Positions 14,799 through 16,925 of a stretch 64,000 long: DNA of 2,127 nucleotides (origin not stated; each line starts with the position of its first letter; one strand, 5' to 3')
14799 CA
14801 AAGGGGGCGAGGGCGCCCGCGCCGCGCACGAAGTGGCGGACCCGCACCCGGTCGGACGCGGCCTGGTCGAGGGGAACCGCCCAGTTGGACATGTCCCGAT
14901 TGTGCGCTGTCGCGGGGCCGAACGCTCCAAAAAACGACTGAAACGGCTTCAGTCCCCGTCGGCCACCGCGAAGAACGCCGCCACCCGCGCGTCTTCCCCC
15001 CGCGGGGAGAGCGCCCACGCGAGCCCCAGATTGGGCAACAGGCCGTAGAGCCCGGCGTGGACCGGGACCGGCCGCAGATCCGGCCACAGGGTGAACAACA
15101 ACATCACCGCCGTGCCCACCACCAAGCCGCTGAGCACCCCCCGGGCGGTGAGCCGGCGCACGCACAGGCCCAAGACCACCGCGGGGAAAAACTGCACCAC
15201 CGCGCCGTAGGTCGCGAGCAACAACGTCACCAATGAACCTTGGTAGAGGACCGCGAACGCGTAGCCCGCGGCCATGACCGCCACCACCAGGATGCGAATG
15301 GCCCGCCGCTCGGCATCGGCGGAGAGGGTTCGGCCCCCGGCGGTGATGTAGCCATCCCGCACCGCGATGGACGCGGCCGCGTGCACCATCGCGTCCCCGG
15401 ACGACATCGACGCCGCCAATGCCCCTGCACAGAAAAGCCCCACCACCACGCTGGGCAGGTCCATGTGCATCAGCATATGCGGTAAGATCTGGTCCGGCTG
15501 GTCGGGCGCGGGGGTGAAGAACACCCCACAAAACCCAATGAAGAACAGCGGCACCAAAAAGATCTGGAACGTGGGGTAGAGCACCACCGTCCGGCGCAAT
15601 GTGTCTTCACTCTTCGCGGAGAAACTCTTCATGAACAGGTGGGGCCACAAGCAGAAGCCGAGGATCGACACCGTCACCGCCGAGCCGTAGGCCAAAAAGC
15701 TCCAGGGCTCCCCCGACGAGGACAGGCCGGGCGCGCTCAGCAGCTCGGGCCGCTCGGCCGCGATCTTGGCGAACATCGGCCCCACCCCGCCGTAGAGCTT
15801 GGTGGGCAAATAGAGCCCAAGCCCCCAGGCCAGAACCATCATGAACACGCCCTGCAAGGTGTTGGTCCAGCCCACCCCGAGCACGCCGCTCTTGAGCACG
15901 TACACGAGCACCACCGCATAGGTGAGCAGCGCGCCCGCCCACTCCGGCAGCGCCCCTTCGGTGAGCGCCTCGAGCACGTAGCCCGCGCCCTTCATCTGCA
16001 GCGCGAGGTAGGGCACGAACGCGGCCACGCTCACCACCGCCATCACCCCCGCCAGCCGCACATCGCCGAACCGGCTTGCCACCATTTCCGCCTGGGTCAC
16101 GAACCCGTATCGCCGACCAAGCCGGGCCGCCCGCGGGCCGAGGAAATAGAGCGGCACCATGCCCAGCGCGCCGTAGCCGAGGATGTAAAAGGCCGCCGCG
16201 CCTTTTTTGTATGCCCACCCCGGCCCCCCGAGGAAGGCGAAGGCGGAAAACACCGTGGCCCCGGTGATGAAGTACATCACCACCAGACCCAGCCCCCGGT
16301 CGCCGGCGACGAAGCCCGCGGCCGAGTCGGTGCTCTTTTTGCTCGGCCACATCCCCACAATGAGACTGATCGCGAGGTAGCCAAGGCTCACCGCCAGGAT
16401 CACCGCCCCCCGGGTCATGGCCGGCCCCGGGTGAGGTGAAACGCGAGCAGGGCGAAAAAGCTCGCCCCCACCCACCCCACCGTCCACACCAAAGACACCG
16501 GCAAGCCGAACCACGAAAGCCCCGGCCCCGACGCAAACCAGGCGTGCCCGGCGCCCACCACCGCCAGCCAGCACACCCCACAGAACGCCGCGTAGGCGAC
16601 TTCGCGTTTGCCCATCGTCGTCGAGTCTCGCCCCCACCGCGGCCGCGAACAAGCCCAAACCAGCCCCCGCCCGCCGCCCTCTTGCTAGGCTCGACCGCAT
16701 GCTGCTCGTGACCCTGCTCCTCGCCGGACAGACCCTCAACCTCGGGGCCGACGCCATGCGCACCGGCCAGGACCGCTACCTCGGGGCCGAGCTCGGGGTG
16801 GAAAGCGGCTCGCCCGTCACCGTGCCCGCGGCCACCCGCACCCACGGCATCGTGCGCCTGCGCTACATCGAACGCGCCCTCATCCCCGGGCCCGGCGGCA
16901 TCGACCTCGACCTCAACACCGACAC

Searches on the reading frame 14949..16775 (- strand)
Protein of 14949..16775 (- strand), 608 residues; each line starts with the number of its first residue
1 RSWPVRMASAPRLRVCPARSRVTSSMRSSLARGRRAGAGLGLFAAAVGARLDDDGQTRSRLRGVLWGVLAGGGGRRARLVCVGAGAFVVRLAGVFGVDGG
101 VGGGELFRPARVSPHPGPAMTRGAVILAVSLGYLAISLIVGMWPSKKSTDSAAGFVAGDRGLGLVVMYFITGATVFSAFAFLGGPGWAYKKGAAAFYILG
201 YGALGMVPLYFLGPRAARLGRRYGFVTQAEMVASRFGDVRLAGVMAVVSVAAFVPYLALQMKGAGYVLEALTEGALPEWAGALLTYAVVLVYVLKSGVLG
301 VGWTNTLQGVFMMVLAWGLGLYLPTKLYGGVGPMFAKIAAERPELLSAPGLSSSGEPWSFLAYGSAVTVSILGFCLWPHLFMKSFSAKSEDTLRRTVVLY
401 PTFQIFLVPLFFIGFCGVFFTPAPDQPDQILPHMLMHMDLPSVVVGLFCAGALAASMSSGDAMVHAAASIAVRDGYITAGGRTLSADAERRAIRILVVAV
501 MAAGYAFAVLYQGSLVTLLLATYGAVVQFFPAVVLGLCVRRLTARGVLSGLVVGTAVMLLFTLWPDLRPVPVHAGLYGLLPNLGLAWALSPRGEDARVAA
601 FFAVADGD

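Call 52: search_protein_families(library=pfam, proteins=[window:14949-16775:-], max_evalue=0.001)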
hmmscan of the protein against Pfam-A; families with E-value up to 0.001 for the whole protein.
window:14949-16775:- (608 aa): 1 family
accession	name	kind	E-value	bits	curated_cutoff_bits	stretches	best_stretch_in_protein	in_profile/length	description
PF00474.23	SSF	-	2.4e-31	109.5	22.8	1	156-554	2-406/406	Sodium:solute symporter family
